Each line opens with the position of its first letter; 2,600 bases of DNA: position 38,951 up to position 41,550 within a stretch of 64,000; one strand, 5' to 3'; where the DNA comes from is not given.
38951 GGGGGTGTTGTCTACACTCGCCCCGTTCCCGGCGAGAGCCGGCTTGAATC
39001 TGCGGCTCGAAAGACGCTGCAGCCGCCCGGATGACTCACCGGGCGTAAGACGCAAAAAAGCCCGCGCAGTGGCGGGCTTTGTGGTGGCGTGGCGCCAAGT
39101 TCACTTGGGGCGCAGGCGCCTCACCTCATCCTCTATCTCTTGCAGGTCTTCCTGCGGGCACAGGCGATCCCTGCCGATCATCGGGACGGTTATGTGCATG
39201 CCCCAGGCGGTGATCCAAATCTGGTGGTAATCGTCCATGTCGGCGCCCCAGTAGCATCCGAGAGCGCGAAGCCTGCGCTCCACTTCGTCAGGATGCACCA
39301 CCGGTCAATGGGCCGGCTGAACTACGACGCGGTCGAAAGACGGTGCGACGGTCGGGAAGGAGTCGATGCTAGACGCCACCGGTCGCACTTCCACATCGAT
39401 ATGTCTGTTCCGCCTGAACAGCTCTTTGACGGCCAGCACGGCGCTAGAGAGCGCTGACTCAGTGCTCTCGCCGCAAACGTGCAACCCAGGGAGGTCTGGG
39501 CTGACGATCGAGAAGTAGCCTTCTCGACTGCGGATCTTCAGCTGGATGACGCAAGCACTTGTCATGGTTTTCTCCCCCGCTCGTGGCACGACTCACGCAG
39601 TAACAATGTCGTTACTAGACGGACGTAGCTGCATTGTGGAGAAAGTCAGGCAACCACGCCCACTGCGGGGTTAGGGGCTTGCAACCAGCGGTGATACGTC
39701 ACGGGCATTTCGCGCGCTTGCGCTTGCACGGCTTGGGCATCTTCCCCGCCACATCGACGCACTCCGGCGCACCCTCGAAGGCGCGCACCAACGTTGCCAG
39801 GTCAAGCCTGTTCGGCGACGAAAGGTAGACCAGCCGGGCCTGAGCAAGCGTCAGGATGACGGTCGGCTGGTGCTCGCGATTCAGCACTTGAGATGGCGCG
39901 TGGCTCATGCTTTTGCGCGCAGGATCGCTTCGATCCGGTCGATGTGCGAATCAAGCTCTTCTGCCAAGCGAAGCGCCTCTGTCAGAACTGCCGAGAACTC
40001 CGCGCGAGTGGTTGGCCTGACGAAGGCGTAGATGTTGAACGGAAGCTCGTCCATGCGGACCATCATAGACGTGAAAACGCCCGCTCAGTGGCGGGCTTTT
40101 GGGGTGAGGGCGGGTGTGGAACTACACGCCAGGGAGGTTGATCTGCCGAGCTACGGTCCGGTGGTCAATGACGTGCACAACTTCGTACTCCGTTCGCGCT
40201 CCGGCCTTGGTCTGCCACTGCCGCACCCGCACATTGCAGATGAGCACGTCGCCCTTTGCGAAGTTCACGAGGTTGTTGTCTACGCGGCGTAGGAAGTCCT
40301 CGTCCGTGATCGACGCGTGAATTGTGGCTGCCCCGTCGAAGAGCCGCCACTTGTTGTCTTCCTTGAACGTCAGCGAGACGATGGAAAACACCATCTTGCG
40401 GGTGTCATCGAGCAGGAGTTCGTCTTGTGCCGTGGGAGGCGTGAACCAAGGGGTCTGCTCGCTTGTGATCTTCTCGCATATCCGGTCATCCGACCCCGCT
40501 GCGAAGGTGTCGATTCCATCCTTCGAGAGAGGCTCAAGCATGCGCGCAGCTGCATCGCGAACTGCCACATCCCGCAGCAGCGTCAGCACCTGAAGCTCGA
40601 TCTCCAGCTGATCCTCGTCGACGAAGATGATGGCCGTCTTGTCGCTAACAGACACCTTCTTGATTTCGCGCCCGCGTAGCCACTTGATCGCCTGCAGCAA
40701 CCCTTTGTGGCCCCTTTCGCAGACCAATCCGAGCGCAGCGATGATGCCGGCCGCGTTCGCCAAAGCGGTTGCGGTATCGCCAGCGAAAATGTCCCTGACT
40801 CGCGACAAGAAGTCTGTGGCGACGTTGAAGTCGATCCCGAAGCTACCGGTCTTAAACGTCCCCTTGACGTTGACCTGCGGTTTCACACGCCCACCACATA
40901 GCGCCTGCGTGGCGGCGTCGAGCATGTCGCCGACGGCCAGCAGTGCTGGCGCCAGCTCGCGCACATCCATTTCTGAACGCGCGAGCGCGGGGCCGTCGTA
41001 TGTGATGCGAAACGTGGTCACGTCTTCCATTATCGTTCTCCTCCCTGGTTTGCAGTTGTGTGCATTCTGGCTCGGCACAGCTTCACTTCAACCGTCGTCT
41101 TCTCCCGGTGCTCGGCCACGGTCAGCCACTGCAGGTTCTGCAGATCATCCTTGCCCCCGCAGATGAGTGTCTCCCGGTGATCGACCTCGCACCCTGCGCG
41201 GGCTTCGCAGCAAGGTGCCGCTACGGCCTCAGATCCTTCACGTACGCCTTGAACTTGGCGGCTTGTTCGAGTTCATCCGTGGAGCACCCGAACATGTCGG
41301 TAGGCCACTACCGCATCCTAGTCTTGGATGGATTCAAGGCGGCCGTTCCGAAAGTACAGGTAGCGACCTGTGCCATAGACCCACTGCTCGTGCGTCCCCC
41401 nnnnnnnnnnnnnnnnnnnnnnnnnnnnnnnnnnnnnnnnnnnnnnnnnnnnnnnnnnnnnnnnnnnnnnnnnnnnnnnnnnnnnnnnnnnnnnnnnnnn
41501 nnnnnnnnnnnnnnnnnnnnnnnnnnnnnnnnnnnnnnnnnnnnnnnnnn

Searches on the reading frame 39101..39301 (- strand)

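Call 5: search_protein_families(library=pfam, proteins=[window:39101-39301:-], max_evalue=0.1)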
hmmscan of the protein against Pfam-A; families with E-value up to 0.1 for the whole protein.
window:39101-39301:- (66 aa): 1 family
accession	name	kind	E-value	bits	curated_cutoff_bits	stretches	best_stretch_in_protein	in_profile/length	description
PF25449.1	CCDC174_GRSR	-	0.026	14.6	26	1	43-63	9-29/30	CCDC174 alpha/beta GRSR domain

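Call 6: search_protein_families(library=padloc, proteins=[window:39101-39301:-], max_evalue=0.1)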
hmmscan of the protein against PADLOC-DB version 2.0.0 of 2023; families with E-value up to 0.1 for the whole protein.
window:39101-39301:- (66 aa): 0 families

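Call 7: search_protein_families(library=phrogs, proteins=[window:39101-39301:-], max_evalue=0.1)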
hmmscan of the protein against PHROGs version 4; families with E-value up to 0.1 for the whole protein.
window:39101-39301:- (66 aa): 0 families

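Call 53: search_protein_families(library=ncbifam, proteins=[window:39101-39301:-], max_evalue=0.1)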
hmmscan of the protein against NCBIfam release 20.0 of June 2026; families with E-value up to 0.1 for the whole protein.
window:39101-39301:- (66 aa): 0 families

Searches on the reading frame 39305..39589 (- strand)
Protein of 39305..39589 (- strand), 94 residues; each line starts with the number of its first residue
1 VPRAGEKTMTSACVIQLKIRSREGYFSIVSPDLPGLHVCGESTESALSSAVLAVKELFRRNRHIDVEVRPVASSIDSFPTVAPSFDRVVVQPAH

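Call 5: search_protein_families(library=pfam, proteins=[window:39305-39589:-], max_evalue=0.1)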
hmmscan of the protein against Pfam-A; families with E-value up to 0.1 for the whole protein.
window:39305-39589:- (94 aa): 1 family
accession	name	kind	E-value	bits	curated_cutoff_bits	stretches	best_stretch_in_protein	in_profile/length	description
PF15919.11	HicB_lk_antitox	-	0.00039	21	27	1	23-78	10-64/123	HicB_like antitoxin of bacterial toxin-antitoxin system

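Call 6: search_protein_families(library=padloc, proteins=[window:39305-39589:-], max_evalue=0.1)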
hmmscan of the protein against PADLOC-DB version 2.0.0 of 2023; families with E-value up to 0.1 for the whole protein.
window:39305-39589:- (94 aa): 0 families

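Call 7: search_protein_families(library=phrogs, proteins=[window:39305-39589:-], max_evalue=0.1)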
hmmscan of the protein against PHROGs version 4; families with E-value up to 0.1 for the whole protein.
window:39305-39589:- (94 aa): 1 family
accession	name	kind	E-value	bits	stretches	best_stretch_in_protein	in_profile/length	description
phrog_497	-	moron, auxiliary metabolic gene and host takeover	0.00015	22.3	1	23-54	22-53/342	toxin-antitoxin system HicB-like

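Call 53: search_protein_families(library=ncbifam, proteins=[window:39305-39589:-], max_evalue=0.1)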
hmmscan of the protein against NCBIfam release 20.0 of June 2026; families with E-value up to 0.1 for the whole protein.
window:39305-39589:- (94 aa): 0 families

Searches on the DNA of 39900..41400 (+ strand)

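Call 10: search_dna_similar(query=window:39900-41400:+, collection=phages, mode=distant, max_rows=30)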
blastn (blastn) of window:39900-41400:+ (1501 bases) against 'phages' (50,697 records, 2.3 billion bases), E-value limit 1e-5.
No match.
